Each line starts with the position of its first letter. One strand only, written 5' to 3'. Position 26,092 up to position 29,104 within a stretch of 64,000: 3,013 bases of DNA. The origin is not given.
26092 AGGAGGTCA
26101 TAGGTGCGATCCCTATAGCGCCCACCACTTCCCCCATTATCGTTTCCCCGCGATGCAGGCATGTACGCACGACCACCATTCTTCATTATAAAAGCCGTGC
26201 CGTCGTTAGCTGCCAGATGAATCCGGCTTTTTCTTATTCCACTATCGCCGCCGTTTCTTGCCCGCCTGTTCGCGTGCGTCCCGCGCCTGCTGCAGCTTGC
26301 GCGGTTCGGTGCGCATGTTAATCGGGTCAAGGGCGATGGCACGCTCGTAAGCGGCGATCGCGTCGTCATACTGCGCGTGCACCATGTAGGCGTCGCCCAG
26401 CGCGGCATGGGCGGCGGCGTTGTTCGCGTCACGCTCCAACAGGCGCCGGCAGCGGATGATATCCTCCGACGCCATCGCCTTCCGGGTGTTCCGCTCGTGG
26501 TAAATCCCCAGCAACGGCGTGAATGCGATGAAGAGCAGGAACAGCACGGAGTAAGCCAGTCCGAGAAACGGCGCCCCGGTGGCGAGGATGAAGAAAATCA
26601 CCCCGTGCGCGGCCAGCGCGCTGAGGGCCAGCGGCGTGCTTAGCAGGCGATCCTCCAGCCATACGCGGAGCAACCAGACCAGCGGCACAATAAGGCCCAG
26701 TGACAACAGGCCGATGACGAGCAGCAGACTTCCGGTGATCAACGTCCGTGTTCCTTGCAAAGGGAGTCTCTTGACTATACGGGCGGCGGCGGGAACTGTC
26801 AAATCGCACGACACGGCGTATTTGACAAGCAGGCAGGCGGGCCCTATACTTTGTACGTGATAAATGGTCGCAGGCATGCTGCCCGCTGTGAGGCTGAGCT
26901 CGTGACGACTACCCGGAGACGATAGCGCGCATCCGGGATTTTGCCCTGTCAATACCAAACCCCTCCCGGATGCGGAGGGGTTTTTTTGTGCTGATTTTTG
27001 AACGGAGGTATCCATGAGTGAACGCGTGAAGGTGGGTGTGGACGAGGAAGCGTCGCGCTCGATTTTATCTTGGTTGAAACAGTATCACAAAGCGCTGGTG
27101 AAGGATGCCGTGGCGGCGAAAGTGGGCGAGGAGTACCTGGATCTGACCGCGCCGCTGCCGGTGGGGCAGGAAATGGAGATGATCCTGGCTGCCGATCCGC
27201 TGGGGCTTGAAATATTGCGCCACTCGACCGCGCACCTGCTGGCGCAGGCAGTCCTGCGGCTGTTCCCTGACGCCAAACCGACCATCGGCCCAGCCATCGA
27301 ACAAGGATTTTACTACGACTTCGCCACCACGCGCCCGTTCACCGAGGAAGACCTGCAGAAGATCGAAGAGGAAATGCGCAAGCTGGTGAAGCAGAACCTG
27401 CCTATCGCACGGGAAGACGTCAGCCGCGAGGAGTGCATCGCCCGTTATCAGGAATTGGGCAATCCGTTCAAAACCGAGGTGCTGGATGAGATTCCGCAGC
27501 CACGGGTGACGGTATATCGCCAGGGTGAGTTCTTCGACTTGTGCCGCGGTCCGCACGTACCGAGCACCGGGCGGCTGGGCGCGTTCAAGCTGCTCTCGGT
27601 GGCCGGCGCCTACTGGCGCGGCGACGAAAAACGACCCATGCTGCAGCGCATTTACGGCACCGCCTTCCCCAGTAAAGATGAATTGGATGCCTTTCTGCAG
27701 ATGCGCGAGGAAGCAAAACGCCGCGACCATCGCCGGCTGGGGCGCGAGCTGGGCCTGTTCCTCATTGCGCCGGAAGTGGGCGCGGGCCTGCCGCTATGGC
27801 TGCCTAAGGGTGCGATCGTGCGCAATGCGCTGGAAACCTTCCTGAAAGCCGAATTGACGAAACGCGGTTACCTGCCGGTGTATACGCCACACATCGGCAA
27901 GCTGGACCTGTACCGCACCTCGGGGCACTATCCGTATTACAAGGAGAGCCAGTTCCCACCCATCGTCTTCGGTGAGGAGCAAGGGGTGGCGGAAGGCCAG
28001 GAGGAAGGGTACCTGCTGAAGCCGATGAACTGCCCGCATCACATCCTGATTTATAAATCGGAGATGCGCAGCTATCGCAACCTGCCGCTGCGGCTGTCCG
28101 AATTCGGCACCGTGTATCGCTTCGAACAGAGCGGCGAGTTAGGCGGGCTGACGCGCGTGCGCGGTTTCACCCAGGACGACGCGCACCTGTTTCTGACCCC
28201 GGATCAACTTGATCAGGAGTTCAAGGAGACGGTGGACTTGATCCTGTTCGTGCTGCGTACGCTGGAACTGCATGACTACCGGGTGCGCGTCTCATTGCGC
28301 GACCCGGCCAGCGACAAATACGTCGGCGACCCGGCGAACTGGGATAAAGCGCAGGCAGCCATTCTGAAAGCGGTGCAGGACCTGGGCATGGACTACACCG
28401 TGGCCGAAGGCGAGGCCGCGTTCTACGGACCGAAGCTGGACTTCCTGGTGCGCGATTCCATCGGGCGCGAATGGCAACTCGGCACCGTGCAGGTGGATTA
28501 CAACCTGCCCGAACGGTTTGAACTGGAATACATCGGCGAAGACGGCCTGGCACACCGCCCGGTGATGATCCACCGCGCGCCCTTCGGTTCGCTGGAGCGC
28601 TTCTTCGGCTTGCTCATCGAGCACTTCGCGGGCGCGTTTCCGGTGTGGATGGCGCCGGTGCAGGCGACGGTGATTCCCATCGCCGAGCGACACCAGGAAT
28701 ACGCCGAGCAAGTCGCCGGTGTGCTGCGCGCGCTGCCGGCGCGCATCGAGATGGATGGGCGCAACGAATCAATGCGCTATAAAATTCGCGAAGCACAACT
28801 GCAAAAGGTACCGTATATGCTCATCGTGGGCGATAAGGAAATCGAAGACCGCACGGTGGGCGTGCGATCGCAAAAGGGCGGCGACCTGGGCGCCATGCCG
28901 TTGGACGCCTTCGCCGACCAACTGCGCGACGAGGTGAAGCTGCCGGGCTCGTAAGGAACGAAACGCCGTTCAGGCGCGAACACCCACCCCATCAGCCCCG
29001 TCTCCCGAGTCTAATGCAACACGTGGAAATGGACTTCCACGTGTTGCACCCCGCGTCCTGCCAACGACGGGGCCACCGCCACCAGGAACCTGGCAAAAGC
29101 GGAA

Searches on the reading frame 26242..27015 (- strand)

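Call 27: search_protein_families(library=pfam, proteins=[window:26242-27015:-])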
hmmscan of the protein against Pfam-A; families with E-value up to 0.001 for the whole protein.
window:26242-27015:- (257 aa): 8 families
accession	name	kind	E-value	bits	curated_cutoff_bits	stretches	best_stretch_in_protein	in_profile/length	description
PF13414.12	TPR_11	-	5.7e-07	29.6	26.8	1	215-231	9-25/42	TPR repeat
PF07719.23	TPR_2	-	6.1e-07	29.5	27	1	200-231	1-32/34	Tetratricopeptide repeat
PF00515.34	TPR_1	-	2.2e-06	27.7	27.8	1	200-231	1-32/34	Tetratricopeptide repeat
PF13431.12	TPR_17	-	8e-05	23.1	24.4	0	189-221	2-34/34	Tetratricopeptide repeat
PF23914.1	TPR_CcmH_CycH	-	0.00025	21.3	42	1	190-236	40-86/158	Cytochrome c-type biogenesis protein H TPR domain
PF13428.12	TPR_14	-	0.00053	20.9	23.5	0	201-231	2-32/44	Tetratricopeptide repeat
PF13432.12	TPR_16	-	0.0008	20.2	32.7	1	190-231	21-62/65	Tetratricopeptide repeat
PF14559.12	TPR_19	-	0.001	19.8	25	1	190-231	15-56/68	Tetratricopeptide repeat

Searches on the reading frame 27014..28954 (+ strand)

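Call 27: search_protein_families(library=pfam, proteins=[window:27014-28954:+])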
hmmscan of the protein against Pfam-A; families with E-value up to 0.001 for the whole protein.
window:27014-28954:+ (646 aa): 3 families
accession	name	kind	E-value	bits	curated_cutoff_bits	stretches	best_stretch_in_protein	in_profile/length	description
PF00587.30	tRNA-synt_2b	-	3.5e-43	148.2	29.3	1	329-538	7-179/179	tRNA synthetase class II core domain (G, H, P, S and T)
PF03129.25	HGTP_anticodon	-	3.2e-21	75.7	21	1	550-639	1-93/94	Anticodon binding domain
PF07973.19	tRNA_SAD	-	3.9e-18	65.6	24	1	165-214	1-44/44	Threonyl and Alanyl tRNA synthetase second additional domain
